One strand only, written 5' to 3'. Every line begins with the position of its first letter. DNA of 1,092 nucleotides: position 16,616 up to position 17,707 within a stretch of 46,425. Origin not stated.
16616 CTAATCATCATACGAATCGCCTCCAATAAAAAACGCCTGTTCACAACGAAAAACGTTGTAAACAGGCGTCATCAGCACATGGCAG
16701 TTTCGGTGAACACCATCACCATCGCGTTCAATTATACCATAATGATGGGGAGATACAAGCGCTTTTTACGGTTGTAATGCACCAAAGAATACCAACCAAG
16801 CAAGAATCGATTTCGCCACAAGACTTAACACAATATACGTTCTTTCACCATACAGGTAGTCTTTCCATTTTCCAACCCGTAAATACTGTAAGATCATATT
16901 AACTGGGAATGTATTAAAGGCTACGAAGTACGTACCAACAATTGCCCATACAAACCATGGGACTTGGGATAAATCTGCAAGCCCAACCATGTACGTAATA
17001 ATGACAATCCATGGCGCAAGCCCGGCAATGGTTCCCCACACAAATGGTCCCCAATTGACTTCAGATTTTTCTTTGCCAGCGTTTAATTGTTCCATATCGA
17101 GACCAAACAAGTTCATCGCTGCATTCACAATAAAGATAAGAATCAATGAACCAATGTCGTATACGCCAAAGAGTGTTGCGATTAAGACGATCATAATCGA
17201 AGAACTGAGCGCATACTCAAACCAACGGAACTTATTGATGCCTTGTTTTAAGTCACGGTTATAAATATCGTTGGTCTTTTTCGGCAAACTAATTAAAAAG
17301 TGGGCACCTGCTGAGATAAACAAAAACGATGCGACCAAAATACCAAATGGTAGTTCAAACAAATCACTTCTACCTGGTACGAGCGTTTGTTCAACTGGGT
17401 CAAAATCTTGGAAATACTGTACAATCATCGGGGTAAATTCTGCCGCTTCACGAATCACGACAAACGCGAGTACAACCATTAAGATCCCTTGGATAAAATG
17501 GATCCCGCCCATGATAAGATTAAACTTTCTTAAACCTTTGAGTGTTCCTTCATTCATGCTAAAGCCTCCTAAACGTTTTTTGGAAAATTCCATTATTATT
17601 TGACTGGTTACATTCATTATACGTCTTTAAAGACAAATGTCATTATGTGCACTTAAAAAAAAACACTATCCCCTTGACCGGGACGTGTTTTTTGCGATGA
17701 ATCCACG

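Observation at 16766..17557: Heliorhodopsin gene with all key residues, and no retinal-synthesis genes in the window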

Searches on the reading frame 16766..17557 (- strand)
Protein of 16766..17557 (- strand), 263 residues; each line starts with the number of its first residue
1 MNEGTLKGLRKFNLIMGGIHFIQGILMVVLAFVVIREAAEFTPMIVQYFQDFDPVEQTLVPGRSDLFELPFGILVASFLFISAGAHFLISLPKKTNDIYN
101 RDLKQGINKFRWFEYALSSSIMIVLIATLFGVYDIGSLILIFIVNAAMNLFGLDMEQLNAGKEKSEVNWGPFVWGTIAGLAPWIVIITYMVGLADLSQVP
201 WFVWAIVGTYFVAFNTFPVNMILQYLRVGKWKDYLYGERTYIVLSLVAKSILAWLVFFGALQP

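Call 3: search_protein_families(library=pfam, proteins=[window:16766-17557:-])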
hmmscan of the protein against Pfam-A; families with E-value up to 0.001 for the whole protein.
window:16766-17557:- (263 aa): 1 family
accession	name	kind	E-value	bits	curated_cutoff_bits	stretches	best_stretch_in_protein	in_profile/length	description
PF18761.7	Heliorhodopsin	-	9e-97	323.6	26.7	1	9-261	1-242/242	Heliorhodopsin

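Call 4: search_solved_structures(query=window:16766-17557:-, show_alignments=3, max_evalue=0.01)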
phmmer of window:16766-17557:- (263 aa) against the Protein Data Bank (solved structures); distinct sequences matched with E-value up to 0.01: 6.
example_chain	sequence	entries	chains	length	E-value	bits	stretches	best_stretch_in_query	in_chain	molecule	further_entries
6is6_A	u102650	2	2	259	7.7e-54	186.2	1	7-263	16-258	heliorhodopsin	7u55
7clj_A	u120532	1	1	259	1.9e-53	184.9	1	7-263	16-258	heliorhodopsin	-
9vfc_A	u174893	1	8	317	4e-49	170.7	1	12-263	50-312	heliorhodopsin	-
9ljj_A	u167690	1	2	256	4.3e-45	157.5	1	6-263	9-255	Heliorhodopsin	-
6su3_X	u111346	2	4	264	4.9e-45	157.3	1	6-263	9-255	48C12 heliorhodopsin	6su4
6uh3_A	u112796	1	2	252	1.3e-44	155.9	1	6-261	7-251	Heliorhodopsin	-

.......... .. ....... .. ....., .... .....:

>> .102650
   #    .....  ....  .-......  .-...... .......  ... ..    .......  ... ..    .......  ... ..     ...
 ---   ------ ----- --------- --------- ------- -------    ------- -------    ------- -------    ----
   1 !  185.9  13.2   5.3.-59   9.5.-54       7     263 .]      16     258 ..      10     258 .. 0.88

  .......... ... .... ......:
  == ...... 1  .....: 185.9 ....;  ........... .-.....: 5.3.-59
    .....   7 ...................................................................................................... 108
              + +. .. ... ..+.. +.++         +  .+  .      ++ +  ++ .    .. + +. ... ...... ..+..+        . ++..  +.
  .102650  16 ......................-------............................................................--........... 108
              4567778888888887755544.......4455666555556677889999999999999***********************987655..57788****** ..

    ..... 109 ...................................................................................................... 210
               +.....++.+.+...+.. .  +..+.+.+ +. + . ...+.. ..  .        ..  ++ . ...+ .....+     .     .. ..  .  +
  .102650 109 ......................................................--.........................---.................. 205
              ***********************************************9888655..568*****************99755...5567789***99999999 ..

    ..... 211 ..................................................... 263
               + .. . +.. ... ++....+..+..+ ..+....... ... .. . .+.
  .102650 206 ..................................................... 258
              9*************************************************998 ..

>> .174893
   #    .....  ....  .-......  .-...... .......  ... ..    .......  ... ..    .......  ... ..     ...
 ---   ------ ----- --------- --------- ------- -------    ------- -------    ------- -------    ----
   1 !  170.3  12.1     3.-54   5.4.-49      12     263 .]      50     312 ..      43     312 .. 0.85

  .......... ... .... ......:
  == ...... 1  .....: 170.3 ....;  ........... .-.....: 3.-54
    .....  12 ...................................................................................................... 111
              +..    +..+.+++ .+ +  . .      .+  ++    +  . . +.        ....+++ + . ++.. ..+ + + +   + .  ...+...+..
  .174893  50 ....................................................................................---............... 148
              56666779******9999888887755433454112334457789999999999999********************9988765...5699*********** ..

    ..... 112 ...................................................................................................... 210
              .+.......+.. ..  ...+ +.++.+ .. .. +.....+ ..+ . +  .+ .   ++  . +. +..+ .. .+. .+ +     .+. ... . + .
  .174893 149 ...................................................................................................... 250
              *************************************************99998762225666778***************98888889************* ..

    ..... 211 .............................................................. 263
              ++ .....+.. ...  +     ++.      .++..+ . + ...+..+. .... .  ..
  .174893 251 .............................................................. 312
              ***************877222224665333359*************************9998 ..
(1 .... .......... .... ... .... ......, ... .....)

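Call 15: find_homologous_proteins(query=window:16766-17557:-, max_evalue=1e-20)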
Query window:16766-17557:- (263 aa): 6004 proteins with E <= 1e-20 among 6923 candidates; the best 120 are listed.
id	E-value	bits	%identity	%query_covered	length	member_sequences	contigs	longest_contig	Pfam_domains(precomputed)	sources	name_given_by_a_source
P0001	7.1e-160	549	95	100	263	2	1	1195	PF18761.8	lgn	-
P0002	2.1e-141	488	83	100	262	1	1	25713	PF18761.8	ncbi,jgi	-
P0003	5.5e-125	434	74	100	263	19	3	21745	PF18761.8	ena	-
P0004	2.6e-124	432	75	100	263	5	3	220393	PF18761.8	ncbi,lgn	ncbi:MAG: heliorhodopsin HeR [Candidatus Izemoplasmataceae bacterium]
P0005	4.7e-124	431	75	100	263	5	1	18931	PF18761.8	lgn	-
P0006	6.6e-123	427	72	100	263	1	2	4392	PF18761.8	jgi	jgi:hypothetical protein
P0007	1.5e-122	426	74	100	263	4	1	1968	PF18761.8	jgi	-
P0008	1.6e-122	426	72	100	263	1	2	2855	PF18761.8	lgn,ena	-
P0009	3.3e-122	425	73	100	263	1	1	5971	PF18761.8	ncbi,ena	-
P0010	6.0e-122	424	74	100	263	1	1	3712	PF18761.8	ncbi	ncbi:MAG: heliorhodopsin HeR [Clostridia bacterium]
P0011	7.3e-122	424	71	100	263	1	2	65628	PF18761.8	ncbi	ncbi:MAG: heliorhodopsin HeR [Bacillota bacterium]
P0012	8.8e-122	424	73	99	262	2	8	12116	PF18761.8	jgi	jgi:hypothetical protein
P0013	8.9e-122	424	73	100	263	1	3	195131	PF18761.8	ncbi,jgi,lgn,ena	-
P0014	2.3e-121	422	71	100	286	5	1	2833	PF18761.8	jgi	jgi:hypothetical protein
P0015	3.3e-121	422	73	100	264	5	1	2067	PF18761.8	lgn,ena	-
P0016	3.5e-121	422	74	100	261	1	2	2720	PF18761.8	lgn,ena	-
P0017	8.0e-121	421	73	100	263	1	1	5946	PF18761.8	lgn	-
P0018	9.5e-121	420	72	100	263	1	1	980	PF18761.8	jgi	-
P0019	9.9e-121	420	74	98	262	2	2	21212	PF18761.8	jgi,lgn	-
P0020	1.0e-120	420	72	100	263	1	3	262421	PF18761.8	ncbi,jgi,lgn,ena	jgi:hypothetical protein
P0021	1.5e-120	420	73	97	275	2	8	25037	PF18761.8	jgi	jgi:hypothetical protein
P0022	2.0e-120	419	71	100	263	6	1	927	PF18761.8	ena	-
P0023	3.5e-120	419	70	100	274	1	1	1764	PF18761.8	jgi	jgi:hypothetical protein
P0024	3.5e-120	418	71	99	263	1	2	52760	PF18761.8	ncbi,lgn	-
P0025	4.2e-120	418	71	100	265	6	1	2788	PF18761.8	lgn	-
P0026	6.3e-120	418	73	100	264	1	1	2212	PF18761.8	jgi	-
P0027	6.4e-120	418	74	100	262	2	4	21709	PF18761.8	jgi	jgi:hypothetical protein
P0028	6.7e-120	418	71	99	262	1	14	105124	PF18761.8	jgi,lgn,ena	-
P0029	9.0e-120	417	73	100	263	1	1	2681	PF18761.8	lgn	-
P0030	1.0e-119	417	73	100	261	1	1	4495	PF18761.8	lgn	-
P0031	1.1e-119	417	70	100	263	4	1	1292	PF18761.8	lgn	-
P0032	1.2e-119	417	73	100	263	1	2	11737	PF18761.8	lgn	-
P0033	1.5e-119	416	71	100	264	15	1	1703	PF18761.8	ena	-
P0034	1.6e-119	416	71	100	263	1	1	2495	PF18761.8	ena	-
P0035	1.8e-119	416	72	100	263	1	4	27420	PF18761.8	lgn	-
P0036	2.0e-119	416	71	100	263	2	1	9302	PF18761.8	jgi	jgi:hypothetical protein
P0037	2.1e-119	416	73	100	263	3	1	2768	PF18761.8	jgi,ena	-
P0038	2.6e-119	416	73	98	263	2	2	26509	PF18761.8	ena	-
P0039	2.7e-119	416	71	100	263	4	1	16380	PF18761.8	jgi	-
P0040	2.9e-119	416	73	99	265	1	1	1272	PF18761.8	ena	-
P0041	3.1e-119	415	73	100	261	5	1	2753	PF18761.8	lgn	-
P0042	3.5e-119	415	72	100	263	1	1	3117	PF18761.8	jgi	-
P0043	3.9e-119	415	72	99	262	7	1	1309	PF18761.8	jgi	-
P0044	4.1e-119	415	72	100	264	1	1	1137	PF18761.8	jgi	jgi:ABC-type multidrug transport system fused ATPase/permease subunit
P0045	4.2e-119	415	72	100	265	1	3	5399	PF18761.8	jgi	jgi:ABC-type multidrug transport system fused ATPase/permease subunit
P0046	5.3e-119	415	71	100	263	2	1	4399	PF18761.8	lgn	-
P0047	5.5e-119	415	73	100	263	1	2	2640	PF18761.8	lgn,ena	-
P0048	5.7e-119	415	73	97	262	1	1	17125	PF18761.8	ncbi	-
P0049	5.8e-119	415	71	100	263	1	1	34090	PF18761.8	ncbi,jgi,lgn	-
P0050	6.9e-119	414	72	100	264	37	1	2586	PF18761.8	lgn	-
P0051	7.8e-119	414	72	100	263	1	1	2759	PF18761.8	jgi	-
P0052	8.3e-119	414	72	100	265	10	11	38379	PF18761.8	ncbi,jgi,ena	jgi:ABC-type multidrug transport system fused ATPase/permease subunit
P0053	1.0e-118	414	72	100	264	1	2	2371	PF18761.8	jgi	jgi:hypothetical protein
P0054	1.0e-118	414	72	100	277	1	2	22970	PF18761.8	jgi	jgi:hypothetical protein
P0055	1.2e-118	414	71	100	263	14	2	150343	PF18761.8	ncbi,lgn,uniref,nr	ncbi:Hypothetical protein Tpal_2378 [Trichococcus palustris]|uniref:Heliorhodopsin n=1 Tax=Trichococ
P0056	1.4e-118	413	69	100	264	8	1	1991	PF18761.8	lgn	-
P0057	1.5e-118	413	71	100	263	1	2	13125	PF18761.8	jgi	jgi:hypothetical protein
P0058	1.7e-118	413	71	100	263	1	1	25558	PF18761.8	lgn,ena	-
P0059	1.8e-118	413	71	100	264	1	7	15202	PF18761.8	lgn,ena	-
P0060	1.8e-118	413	72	100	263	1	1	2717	PF18761.8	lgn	-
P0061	1.9e-118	413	70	100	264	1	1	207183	PF18761.8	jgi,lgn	-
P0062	3.0e-118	412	71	100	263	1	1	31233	PF18761.8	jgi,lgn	jgi:hypothetical protein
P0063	3.0e-118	412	71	100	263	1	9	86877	PF18761.8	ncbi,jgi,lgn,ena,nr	ncbi:MAG: heliorhodopsin HeR [Candidatus Izemoplasmatales bacterium]|jgi:hypothetical protein|nr:hel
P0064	3.2e-118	412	73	100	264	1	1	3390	PF18761.8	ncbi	-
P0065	3.8e-118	412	71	100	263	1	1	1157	PF18761.8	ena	-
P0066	3.8e-118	412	71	97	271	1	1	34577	PF18761.8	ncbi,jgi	-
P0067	4.0e-118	412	72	100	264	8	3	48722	PF18761.8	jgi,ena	-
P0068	4.1e-118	412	71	100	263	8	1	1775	PF18761.8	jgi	-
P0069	4.4e-118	412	71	100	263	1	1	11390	PF18761.8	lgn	-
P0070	4.6e-118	412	72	100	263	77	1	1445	PF18761.8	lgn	-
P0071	4.7e-118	412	70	100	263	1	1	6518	PF18761.8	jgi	jgi:hypothetical protein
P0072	4.8e-118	412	72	100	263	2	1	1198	PF18761.8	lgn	-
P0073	5.4e-118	411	69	100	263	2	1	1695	PF18761.8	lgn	-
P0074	5.8e-118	411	70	99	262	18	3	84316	PF18761.8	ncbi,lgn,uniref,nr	ncbi:hypothetical protein HMI01_24500 [Halolactibacillus miurensis]|uniref:Heliorhodopsin HeR n=1 Ta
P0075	5.9e-118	411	71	100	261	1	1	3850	PF18761.8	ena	-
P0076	5.9e-118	411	72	100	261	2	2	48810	PF18761.8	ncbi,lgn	ncbi:MAG: heliorhodopsin HeR [Bacillota bacterium]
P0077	6.1e-118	411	71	100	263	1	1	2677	PF18761.8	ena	-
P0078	6.3e-118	411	71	100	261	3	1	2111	PF18761.8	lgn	-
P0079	6.9e-118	411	71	100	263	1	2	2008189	PF18761.8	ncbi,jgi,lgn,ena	-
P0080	6.9e-118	411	70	100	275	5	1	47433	PF18761.8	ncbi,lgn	-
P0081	7.5e-118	411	71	100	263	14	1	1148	PF18761.8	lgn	-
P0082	7.7e-118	411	72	100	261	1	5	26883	PF18761.8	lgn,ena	-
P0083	8.7e-118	411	71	100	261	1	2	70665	PF18761.8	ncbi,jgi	jgi:succinate dehydrogenase/fumarate reductase cytochrome b subunit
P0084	8.7e-118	411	70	100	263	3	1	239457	PF18761.8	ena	-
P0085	8.7e-118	411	71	100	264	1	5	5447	PF18761.8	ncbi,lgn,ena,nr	ncbi:MAG TPA: heliorhodopsin HeR [Bacilli bacterium]|nr:heliorhodopsin HeR [Bacilli bacterium]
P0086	9.4e-118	411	70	100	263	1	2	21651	PF18761.8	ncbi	-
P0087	9.5e-118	411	71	100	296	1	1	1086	PF18761.8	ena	-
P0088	1.0e-117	410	71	99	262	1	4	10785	PF18761.8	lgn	-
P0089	1.1e-117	410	72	99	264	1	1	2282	PF18761.8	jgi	jgi:hypothetical protein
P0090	1.1e-117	410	70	100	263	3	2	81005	PF18761.8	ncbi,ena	-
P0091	1.1e-117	410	71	100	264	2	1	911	PF18761.8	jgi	-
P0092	1.2e-117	410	71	100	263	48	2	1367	PF18761.8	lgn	-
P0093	1.3e-117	410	70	100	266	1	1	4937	PF18761.8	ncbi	-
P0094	1.3e-117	410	73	99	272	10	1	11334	PF18761.8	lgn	-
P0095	1.4e-117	410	70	100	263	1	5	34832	PF18761.8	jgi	jgi:uncharacterized membrane protein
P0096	1.4e-117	410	71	100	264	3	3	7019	PF18761.8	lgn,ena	-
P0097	1.4e-117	410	70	100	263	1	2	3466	PF18761.8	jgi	jgi:hypothetical protein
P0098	1.6e-117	410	70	100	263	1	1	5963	PF18761.8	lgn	-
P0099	1.7e-117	410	70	100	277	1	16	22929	PF18761.8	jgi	jgi:hypothetical protein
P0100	1.8e-117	410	70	100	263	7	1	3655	PF18761.8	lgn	-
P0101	1.8e-117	410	69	100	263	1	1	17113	PF18761.8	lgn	-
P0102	1.8e-117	410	70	100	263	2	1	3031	PF18761.8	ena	-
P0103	2.0e-117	409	71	100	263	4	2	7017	PF18761.8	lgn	-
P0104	2.0e-117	409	71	100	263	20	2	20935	PF18761.8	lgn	-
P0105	2.0e-117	409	71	99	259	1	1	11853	PF18761.8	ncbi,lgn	-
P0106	2.1e-117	409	72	99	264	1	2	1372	PF18761.8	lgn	-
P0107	2.2e-117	409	71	100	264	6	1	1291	PF18761.8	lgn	-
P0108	2.3e-117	409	70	100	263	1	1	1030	PF18761.8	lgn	-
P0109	2.3e-117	409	70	100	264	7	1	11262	PF18761.8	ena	-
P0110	2.5e-117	409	71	100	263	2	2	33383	PF18761.8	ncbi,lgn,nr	ncbi:MAG: heliorhodopsin HeR [Bacilli bacterium]|nr:heliorhodopsin HeR [Bacilli bacterium] MBN287720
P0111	2.6e-117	409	70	100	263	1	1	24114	PF18761.8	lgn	-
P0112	3.0e-117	409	71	100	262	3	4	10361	PF18761.8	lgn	-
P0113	3.0e-117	409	71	100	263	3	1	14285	PF18761.8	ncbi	-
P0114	3.1e-117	409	69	99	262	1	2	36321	PF18761.8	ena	-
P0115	3.1e-117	409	70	100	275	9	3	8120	PF18761.8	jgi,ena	-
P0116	3.5e-117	409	71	100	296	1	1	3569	PF18761.8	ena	-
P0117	3.5e-117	409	71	100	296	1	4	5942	PF18761.8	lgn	-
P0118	3.6e-117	409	71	100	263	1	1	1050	PF18761.8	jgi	-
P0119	3.9e-117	409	70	100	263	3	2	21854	PF18761.8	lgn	-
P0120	4.0e-117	408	71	100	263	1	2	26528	PF18761.8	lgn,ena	-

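Call 16: find_related_loci(query=window:16766-17557:-, collection=genome_contigs, flank=10000)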
Query window:16766-17557:- (263 aa) in genome_contigs; peptide patterns used: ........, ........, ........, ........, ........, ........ (x = any residue, [..] = any of these).
599 stretches matched a pattern (row limit reached: there are more); 570 encode a relative of the query (tblastn E <= 1e-3); the best 80 are kept; 80 distinct loci.
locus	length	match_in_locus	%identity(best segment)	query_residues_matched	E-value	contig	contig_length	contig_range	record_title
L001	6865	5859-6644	83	1-263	3e-147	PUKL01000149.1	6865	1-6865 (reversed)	MAG: Mollicutes bacterium isolate B1Sed10_81 B1-Sed10-C17218, whole genome shotgun sequence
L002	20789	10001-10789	73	1-263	5e-128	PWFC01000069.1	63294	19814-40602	MAG: Mollicutes bacterium isolate T1Sed10_57 T1-Sed10-C223, whole genome shotgun sequence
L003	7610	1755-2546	72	1-263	7e-127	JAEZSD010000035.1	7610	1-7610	MAG: Bacillota bacterium isolate OH_PDB_214 k127_1153513, whole genome shotgun sequence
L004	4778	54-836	75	2-263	3e-127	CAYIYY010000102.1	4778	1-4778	MAG TPA_asm: uncultured Candidatus Izemoplasmatales bacterium isolate ERP122455_co1_48 genome assembly, contig: NODE_757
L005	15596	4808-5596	71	1-263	4e-126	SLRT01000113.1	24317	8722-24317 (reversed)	MAG: Syntrophomonadaceae bacterium isolate CSSed165cm_584 CSSed16-5cm-4179, whole genome shotgun sequence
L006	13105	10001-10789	71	1-263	1e-125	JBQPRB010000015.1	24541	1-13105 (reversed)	Jeotgalibaca sp. A122 Scaffold15, whole genome shotgun sequence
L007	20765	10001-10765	74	9-263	3e-125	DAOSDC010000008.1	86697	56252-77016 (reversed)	MAG TPA_asm: Bacilli bacterium isolate AMR_MDS_1841 NODE_192_length_86697_cov_6.971596, whole genome shotgun sequence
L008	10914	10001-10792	72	1-263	6e-125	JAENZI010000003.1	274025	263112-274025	MAG: Anaerolineaceae bacterium isolate BM5_bin.2 BM5_bin2_NODE_14_length_274025_cov_28.271522, whole genome shotgun sequ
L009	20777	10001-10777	73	5-263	6e-125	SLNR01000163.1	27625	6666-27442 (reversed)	MAG: Candidatus Sumerlaeota bacterium isolate CSSed165cm_413 CSSed16-5cm-3081, whole genome shotgun sequence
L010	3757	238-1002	75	9-263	7e-128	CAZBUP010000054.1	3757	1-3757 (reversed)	MAG TPA_asm: uncultured Staphylococcaceae bacterium isolate binchicken_co269_220 genome assembly, contig: NODE_26019_len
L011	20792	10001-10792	73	1-263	6e-125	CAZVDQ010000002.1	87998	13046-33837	MAG TPA_asm: uncultured Mariniplasma sp. isolate binchicken_co181_473 genome assembly, contig: NODE_204_length_87998_cov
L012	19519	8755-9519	71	9-263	9e-125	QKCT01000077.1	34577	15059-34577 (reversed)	MAG: Bacillota bacterium isolate SZUA-431 scaffold_2427, whole genome shotgun sequence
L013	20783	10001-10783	71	3-263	1e-124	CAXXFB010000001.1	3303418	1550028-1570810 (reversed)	MAG: Christensenellaceae bacterium isolate 086d21dd-391b-4e05-b467-ec890eab2947 genome assembly, contig: contig_1, whole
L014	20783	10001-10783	72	1-263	1e-124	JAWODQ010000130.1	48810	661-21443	MAG: Bacillota bacterium isolate BLK5-2.bin.35 k191_1232601, whole genome shotgun sequence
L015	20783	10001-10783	75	2-263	3e-124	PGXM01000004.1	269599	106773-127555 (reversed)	MAG: Tenericutes bacterium HGW-Tenericutes-1 ig2103_sub10_scaffold_9, whole genome shotgun sequence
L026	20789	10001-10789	71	1-263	5e-124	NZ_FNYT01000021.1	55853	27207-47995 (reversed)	Trichococcus ilyis strain DSM 22150, whole genome shotgun sequence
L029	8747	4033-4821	71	1-263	1e-123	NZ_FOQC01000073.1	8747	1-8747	Trichococcus flocculiformis strain DSM 2094, whole genome shotgun sequence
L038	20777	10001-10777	71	5-263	4e-123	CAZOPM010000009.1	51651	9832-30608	MAG TPA_asm: uncultured Candidatus Izemoplasmatales bacterium isolate binchicken_co32_313 genome assembly, contig: NODE_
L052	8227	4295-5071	71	5-263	4e-122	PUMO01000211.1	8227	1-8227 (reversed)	MAG: Mollicutes bacterium isolate B1Sed10_225 B1-Sed10-C13073, whole genome shotgun sequence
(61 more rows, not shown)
